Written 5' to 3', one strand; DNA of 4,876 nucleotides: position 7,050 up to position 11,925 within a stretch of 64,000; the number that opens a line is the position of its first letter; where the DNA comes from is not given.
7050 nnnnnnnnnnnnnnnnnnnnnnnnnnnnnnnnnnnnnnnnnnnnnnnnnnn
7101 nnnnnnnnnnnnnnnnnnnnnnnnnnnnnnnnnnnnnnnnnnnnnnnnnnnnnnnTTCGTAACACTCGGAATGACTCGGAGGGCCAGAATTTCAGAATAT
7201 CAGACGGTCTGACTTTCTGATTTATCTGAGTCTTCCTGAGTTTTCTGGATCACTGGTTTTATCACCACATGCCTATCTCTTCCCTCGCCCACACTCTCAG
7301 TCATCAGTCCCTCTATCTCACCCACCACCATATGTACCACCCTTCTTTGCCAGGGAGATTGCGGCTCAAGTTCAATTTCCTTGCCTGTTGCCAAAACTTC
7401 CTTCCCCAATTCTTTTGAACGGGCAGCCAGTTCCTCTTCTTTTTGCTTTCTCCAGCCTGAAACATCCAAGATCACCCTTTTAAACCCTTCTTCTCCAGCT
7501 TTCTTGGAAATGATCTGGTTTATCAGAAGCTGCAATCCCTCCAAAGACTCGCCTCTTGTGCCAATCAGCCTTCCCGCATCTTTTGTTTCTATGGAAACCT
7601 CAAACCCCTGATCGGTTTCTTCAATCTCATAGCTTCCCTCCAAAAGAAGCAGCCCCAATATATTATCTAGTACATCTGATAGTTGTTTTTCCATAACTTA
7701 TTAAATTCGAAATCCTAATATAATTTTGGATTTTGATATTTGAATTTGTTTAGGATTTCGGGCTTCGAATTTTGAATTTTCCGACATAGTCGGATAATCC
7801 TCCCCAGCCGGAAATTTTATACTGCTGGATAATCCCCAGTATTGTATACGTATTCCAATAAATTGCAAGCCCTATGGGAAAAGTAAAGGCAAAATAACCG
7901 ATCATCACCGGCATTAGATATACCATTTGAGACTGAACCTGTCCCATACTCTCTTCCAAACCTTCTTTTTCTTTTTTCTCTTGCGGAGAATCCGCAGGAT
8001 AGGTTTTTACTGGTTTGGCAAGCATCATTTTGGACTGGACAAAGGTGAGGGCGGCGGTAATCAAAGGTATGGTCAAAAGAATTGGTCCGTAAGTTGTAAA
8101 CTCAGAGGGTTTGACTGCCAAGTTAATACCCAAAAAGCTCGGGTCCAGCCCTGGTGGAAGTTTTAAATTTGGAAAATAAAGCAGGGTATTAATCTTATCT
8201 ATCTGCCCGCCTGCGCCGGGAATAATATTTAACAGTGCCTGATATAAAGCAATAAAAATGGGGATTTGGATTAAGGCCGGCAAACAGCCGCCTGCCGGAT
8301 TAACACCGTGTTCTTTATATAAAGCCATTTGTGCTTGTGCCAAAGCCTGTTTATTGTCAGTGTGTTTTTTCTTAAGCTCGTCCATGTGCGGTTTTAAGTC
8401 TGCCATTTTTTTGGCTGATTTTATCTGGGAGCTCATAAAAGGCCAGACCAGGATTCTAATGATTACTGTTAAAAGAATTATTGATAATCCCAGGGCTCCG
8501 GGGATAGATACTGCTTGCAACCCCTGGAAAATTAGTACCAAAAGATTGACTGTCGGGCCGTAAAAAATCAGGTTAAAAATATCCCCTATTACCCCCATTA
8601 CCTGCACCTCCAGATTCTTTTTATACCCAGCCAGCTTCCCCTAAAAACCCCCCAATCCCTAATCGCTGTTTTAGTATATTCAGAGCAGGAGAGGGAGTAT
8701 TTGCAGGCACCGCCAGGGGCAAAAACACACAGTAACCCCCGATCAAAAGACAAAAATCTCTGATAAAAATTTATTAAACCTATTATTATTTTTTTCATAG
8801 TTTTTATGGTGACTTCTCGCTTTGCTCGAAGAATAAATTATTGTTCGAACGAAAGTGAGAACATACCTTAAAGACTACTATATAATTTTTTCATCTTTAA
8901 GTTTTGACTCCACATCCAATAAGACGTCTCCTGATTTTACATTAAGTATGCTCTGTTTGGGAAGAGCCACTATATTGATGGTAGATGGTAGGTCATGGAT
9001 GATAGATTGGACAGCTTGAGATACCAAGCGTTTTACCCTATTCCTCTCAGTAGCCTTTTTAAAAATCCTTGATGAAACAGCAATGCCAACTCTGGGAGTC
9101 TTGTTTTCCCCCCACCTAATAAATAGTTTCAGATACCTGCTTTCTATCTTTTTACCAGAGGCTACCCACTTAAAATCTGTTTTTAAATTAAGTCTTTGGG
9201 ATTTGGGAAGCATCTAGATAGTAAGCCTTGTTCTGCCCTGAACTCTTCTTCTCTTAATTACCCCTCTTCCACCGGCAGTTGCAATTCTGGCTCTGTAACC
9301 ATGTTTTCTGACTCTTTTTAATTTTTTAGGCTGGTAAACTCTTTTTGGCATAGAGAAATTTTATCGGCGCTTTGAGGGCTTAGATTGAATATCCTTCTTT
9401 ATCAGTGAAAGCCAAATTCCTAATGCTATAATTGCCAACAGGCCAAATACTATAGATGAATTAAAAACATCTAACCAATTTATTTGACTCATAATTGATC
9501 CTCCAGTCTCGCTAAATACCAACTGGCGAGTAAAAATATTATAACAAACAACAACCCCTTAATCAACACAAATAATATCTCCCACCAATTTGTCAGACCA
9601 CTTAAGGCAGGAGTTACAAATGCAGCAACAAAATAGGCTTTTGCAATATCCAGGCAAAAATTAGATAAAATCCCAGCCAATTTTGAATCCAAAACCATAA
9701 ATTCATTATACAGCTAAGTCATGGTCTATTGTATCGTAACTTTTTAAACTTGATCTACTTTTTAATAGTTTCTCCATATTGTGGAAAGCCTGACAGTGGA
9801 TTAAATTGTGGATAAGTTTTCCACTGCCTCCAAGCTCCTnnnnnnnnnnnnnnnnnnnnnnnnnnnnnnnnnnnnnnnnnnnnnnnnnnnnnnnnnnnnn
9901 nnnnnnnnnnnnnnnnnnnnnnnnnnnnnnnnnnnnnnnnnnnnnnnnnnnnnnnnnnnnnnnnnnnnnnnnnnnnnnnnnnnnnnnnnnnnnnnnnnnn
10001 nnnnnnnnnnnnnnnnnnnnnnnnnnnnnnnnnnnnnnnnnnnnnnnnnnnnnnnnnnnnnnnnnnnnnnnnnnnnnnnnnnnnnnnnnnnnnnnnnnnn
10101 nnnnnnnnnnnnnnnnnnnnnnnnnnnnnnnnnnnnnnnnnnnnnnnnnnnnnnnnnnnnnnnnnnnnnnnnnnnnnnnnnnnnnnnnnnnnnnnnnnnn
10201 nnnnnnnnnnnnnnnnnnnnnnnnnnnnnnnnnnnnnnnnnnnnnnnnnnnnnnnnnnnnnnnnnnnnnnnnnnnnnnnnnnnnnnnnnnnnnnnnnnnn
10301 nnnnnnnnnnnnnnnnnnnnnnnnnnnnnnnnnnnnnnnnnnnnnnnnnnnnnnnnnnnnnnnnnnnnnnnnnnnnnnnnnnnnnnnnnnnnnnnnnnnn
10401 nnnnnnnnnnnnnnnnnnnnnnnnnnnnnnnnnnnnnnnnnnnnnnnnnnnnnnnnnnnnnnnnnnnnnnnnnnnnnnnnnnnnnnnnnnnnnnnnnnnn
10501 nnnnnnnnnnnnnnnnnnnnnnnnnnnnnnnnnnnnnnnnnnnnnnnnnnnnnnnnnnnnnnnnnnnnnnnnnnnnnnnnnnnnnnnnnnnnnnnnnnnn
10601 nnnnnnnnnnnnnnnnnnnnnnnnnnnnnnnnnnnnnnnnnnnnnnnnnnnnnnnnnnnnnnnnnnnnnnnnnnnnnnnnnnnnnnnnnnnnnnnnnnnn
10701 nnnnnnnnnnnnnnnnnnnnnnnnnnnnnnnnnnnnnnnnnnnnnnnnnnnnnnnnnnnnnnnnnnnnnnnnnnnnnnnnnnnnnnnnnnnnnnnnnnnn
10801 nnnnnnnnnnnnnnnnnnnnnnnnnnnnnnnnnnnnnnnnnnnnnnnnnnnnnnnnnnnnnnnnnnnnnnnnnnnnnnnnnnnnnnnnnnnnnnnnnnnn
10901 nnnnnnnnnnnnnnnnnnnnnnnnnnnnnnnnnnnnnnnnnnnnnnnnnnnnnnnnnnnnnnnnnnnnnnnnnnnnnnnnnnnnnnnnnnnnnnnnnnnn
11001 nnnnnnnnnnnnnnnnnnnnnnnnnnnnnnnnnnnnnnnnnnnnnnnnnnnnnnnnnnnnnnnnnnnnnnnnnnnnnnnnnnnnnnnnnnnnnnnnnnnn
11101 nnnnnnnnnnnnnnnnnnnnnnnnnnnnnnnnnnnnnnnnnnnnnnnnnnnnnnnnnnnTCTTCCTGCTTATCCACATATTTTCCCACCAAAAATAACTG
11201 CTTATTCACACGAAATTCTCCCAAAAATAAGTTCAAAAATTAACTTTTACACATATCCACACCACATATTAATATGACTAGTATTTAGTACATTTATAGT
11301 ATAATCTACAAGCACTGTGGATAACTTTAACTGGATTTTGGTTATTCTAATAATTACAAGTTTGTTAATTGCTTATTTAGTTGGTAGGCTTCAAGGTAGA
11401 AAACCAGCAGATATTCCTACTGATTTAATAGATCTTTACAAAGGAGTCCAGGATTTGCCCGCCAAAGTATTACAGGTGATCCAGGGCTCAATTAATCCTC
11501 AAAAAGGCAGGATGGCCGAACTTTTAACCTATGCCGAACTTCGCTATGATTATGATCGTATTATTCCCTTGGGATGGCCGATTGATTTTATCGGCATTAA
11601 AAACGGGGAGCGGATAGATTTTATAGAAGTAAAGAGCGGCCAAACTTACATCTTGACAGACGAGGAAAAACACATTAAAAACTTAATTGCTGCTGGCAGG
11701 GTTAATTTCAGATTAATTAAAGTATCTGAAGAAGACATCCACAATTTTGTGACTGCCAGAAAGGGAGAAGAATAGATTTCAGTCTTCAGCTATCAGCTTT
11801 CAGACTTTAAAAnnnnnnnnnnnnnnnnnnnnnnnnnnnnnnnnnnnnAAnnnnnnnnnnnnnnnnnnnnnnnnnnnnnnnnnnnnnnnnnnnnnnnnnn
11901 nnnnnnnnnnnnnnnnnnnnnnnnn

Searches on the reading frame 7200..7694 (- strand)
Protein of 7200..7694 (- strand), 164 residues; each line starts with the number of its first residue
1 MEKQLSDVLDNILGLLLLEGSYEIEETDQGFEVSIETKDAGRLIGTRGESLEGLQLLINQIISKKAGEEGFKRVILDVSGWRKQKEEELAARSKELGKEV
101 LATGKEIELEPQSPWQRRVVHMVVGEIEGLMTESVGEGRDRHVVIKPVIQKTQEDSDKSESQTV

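Call 43: search_protein_families(library=pfam, proteins=[window:7200-7694:-], max_evalue=0.01)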
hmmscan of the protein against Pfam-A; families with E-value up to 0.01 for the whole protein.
window:7200-7694:- (164 aa): 3 families
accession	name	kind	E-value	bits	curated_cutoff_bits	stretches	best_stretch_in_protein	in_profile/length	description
PF01424.28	R3H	-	3.6e-15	56.2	26.8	1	89-147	3-60/60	R3H domain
PF13083.13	KH_KhpA-B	-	2.6e-08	34.1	32.1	1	21-65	21-65/73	KhpA/KhpB, KH domain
PF07650.23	KH_2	-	0.0006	20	22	1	20-67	16-63/78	KH domain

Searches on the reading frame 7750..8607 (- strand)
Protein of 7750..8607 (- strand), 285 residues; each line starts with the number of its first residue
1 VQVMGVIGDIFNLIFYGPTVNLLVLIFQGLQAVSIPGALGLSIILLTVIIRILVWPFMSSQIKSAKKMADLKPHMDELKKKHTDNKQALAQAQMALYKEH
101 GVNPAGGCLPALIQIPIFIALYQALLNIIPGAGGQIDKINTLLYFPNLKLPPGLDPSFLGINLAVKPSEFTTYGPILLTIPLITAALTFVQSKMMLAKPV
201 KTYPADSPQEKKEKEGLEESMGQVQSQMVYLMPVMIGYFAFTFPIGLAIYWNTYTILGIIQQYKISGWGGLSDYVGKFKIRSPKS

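Call 18: search_protein_families(library=pfam, proteins=[window:7750-8607:-], max_evalue=0.001)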
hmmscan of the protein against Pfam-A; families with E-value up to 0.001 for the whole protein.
window:7750-8607:- (285 aa): 1 family
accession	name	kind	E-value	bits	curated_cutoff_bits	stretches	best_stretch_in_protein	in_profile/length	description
PF02096.25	60KD_IMP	-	1.7e-53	181.4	35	1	40-265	2-161/163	60Kd inner membrane protein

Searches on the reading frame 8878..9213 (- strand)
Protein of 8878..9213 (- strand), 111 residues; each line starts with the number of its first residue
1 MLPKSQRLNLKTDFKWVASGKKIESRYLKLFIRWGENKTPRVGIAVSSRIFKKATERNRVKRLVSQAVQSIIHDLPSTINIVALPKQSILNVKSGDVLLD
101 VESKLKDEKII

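Call 43: search_protein_families(library=pfam, proteins=[window:8878-9213:-], max_evalue=0.01)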
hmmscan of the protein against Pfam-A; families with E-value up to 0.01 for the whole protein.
window:8878-9213:- (111 aa): 1 family
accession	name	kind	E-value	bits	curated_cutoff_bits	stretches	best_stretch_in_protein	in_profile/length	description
PF00825.24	Ribonuclease_P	-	5.5e-18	65.4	22.3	1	2-104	1-104/109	Ribonuclease P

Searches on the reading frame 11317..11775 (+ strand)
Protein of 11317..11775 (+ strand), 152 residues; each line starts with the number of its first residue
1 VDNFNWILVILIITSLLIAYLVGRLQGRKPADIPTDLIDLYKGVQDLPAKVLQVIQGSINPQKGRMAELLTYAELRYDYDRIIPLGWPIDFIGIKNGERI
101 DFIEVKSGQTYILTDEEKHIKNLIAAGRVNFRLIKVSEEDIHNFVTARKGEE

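Call 43: search_protein_families(library=pfam, proteins=[window:11317-11775:+], max_evalue=0.01)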
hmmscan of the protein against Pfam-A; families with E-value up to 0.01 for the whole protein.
window:11317-11775:+ (152 aa): 1 family
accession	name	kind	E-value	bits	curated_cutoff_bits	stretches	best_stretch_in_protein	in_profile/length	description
PF10107.15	Endonuc_Holl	-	6.3e-09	36.3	23.8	1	55-135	71-158/159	Endonuclease related to archaeal Holliday junction resolvase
